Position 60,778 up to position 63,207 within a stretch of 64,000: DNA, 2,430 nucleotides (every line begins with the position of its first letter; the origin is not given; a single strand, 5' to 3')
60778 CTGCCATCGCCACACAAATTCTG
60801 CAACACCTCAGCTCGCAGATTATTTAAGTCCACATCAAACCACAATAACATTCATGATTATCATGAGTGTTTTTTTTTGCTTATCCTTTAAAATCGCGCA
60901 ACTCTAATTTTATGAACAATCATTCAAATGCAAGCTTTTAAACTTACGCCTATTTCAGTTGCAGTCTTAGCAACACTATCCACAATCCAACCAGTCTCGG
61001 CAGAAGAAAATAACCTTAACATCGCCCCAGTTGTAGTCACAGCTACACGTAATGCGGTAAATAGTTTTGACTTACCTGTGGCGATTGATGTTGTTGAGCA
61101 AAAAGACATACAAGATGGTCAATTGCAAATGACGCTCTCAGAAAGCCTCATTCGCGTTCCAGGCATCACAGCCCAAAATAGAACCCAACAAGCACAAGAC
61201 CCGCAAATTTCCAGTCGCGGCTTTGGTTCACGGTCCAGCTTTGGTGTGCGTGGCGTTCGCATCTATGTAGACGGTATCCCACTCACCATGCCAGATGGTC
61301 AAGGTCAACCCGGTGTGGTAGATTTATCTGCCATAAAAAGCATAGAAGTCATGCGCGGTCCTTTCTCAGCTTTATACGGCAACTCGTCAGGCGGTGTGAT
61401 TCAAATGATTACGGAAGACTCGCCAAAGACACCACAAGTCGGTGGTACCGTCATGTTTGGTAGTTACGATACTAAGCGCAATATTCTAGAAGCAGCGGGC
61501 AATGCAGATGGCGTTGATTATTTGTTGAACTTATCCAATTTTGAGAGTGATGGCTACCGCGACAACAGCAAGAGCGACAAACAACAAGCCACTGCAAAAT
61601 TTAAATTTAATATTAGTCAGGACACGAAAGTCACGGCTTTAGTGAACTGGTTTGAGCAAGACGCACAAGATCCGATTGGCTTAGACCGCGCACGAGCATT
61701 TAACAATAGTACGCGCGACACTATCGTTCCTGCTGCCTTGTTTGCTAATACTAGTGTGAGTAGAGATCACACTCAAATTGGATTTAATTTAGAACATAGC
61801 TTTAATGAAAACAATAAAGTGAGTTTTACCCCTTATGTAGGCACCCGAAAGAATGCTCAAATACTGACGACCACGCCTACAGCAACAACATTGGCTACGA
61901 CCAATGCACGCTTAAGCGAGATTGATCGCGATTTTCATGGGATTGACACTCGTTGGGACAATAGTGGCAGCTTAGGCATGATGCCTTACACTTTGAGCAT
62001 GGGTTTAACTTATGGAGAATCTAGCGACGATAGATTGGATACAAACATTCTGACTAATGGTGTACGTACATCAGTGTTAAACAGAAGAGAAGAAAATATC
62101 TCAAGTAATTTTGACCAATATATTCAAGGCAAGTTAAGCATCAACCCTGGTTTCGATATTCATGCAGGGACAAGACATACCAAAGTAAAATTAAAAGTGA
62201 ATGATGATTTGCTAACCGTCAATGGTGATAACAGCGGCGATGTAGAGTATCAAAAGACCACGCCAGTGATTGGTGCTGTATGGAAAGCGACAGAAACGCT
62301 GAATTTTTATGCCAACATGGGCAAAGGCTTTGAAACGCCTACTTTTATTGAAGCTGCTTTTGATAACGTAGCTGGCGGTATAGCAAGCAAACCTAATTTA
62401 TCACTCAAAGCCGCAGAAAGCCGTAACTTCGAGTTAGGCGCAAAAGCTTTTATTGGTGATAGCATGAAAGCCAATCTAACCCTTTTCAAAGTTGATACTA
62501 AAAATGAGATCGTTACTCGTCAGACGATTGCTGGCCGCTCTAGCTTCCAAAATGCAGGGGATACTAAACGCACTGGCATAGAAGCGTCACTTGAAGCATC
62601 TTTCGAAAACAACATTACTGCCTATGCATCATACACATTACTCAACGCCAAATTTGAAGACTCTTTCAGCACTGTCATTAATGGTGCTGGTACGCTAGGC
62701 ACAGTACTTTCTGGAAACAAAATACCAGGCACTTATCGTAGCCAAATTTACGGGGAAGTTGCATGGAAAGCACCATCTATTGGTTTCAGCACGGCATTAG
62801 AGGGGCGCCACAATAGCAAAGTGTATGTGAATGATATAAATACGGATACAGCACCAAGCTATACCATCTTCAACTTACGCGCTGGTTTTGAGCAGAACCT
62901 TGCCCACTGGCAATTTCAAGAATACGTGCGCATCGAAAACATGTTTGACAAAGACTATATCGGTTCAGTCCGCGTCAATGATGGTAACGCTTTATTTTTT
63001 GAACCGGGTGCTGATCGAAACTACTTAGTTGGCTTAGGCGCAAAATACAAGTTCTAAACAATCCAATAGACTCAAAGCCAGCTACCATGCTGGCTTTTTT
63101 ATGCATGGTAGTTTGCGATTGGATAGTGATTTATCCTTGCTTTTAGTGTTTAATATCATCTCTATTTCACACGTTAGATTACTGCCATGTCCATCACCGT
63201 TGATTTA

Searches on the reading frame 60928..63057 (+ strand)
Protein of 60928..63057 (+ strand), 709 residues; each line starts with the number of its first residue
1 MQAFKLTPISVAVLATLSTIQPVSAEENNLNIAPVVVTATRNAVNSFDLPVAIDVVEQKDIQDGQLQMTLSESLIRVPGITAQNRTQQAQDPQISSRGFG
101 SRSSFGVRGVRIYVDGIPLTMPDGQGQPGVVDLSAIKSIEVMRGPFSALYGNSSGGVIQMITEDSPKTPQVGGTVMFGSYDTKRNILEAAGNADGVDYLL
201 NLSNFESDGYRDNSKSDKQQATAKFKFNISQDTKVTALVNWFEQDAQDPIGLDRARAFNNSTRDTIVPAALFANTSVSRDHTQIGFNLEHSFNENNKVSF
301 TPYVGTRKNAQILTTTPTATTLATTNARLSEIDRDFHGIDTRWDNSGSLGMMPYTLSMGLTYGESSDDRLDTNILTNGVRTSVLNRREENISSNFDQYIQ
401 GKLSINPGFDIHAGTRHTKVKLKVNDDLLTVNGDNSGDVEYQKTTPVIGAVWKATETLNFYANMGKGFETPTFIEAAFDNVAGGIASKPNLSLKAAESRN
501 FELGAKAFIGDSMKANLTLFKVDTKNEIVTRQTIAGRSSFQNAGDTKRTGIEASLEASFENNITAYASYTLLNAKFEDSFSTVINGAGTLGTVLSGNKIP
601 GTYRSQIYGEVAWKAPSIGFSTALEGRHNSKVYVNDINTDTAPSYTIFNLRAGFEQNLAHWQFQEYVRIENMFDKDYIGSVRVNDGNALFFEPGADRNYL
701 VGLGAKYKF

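Call 75: search_protein_families(library=pfam, proteins=[window:60928-63057:+], max_evalue=0.00001)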
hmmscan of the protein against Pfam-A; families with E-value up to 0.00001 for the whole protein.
window:60928-63057:+ (709 aa): 2 families
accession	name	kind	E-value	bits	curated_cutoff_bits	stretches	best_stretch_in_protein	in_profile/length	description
PF00593.30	TonB_dep_Rec_b-barrel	-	1.5e-41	144.1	27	1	228-663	8-429/436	TonB dependent receptor-like, beta-barrel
PF07715.20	Plug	-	2.6e-20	73.3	23.9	1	48-157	4-107/107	TonB-dependent Receptor Plug Domain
